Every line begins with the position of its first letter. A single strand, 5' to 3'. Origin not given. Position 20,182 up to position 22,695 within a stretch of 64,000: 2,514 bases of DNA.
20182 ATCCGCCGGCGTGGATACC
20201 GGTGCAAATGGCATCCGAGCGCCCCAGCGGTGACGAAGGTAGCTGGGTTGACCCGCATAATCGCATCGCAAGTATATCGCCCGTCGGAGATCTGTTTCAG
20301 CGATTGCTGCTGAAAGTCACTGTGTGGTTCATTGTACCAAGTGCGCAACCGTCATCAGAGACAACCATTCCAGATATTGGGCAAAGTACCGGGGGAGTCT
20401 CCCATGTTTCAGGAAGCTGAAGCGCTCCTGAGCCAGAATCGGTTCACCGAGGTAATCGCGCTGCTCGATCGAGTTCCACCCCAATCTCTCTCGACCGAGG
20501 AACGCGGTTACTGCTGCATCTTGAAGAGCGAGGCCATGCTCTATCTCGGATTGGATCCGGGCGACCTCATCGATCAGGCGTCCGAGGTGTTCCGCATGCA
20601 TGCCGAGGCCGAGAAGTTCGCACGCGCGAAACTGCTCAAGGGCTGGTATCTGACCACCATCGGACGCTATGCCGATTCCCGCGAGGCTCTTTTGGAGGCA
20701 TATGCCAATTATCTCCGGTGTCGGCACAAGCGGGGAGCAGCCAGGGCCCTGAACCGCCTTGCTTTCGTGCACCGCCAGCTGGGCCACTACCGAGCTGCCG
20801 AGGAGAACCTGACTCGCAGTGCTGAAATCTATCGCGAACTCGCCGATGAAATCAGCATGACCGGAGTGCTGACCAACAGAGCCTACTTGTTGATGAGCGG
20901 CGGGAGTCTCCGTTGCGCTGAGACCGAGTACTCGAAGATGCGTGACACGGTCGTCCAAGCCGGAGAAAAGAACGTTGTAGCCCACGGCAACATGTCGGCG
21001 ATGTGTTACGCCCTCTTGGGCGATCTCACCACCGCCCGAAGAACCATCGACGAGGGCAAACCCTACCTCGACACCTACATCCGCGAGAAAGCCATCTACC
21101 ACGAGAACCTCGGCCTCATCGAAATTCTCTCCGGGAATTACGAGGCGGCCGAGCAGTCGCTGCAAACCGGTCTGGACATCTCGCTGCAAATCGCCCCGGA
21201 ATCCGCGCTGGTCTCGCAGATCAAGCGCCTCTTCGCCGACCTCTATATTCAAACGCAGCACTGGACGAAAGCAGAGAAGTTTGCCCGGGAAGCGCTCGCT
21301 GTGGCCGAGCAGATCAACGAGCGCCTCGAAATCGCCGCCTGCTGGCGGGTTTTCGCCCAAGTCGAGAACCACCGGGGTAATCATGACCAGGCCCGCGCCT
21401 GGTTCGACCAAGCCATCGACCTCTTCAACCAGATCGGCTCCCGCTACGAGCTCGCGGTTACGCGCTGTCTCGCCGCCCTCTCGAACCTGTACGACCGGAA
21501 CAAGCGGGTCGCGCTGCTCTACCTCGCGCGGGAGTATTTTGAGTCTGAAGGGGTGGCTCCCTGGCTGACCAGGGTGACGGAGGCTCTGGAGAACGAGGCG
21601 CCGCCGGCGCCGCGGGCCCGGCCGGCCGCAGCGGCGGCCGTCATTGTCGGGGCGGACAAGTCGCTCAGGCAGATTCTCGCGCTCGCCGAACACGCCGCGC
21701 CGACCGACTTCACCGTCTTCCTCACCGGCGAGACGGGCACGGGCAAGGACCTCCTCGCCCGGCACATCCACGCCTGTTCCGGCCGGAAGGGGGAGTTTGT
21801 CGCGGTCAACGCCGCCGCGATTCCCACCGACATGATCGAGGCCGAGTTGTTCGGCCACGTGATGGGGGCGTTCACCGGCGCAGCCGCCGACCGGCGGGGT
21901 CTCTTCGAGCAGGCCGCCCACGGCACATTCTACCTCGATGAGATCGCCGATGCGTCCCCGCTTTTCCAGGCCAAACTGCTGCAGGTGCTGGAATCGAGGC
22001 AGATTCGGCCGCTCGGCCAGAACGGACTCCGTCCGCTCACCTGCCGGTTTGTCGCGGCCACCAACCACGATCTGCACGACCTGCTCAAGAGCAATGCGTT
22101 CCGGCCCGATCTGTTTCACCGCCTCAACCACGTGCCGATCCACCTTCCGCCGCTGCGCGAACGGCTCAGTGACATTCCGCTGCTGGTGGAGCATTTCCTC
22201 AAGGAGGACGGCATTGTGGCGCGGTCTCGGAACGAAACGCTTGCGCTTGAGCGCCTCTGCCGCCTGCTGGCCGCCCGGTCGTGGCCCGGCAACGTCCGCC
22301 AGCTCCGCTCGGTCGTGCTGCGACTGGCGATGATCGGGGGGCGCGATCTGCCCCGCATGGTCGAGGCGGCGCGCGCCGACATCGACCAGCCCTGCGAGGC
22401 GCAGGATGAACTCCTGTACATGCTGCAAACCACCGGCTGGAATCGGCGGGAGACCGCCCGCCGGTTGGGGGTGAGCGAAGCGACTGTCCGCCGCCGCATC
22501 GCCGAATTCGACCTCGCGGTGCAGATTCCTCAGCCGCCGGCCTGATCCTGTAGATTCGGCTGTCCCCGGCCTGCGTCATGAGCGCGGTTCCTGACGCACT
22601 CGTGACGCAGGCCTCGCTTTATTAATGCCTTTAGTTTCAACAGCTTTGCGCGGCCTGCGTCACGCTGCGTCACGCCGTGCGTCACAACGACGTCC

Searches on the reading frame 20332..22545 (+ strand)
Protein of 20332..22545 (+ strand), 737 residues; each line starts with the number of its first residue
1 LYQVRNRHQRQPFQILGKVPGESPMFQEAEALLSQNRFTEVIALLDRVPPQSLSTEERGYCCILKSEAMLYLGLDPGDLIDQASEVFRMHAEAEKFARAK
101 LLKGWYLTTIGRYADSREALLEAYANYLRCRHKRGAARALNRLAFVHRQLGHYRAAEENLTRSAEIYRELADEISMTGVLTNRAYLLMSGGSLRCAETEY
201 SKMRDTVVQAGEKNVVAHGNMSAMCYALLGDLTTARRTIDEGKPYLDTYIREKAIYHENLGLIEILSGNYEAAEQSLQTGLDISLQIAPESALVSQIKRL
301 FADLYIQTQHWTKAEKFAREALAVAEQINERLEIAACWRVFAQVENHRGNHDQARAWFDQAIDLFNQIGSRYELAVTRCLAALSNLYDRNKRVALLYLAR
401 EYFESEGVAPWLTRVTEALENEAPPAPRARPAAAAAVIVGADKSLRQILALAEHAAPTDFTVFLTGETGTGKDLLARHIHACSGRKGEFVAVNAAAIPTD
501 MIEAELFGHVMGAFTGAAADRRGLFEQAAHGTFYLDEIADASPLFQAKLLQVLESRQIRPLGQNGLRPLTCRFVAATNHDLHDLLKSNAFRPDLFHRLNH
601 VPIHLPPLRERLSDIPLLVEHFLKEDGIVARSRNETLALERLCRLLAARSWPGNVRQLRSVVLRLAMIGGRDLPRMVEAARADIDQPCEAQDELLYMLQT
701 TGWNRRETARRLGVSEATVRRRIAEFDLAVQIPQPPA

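Call 14: search_protein_families(library=pfam, proteins=[window:20332-22545:+], max_evalue=0.01)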
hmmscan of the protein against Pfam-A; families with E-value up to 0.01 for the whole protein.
window:20332-22545:+ (737 aa): 25 families
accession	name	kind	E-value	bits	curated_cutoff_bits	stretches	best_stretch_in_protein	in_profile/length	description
PF00158.32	Sigma54_activat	-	1.5e-56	191.2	20.2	1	438-604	1-168/168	Sigma-54 interaction domain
PF13424.12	TPR_12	-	4.6e-20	72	30.1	3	255-327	5-77/77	Tetratricopeptide repeat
PF14532.12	Sigma54_activ_2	-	3.2e-18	66.7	25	1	452-608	14-138/138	Sigma-54 interaction domain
PF07719.23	TPR_2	-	5.1e-13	48.5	27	0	137-168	1-32/34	Tetratricopeptide repeat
PF25601.1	AAA_lid_14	-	1.4e-11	44.5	27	1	609-668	1-59/87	AAA+ ATPase lid domain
PF13181.12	TPR_8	-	5.5e-09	35.9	25.7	0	137-168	1-32/34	Tetratricopeptide repeat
PF00515.34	TPR_1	-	1.1e-08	35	27.8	0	137-167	1-31/34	Tetratricopeptide repeat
PF07728.20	AAA_5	-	2.3e-08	34.6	22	1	462-579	2-123/139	AAA domain (dynein-related subfamily)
PF24885.1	TPR_NPHP3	-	1.2e-07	31.8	100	0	334-394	140-200/239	Nephrocystin-3 TPR domain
PF14559.12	TPR_19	-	2.4e-07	31.4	25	0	266-325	3-55/68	Tetratricopeptide repeat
PF13428.12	TPR_14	-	7e-07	29.8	23.5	0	336-367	2-33/44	Tetratricopeptide repeat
PF13374.12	TPR_10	-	8.7e-07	29.2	27.5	1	137-170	2-35/42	Tetratricopeptide repeat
PF02954.25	HTH_8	-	1.1e-06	28.7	22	1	697-726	13-42/42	Bacterial regulatory protein, Fis family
PF17874.7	TPR_MalT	-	3.2e-06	27.1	45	1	228-370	52-196/336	MalT-like TPR region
PF13384.12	HTH_23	-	4.1e-05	23.7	24.6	1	695-726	11-41/50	Homeodomain-like domain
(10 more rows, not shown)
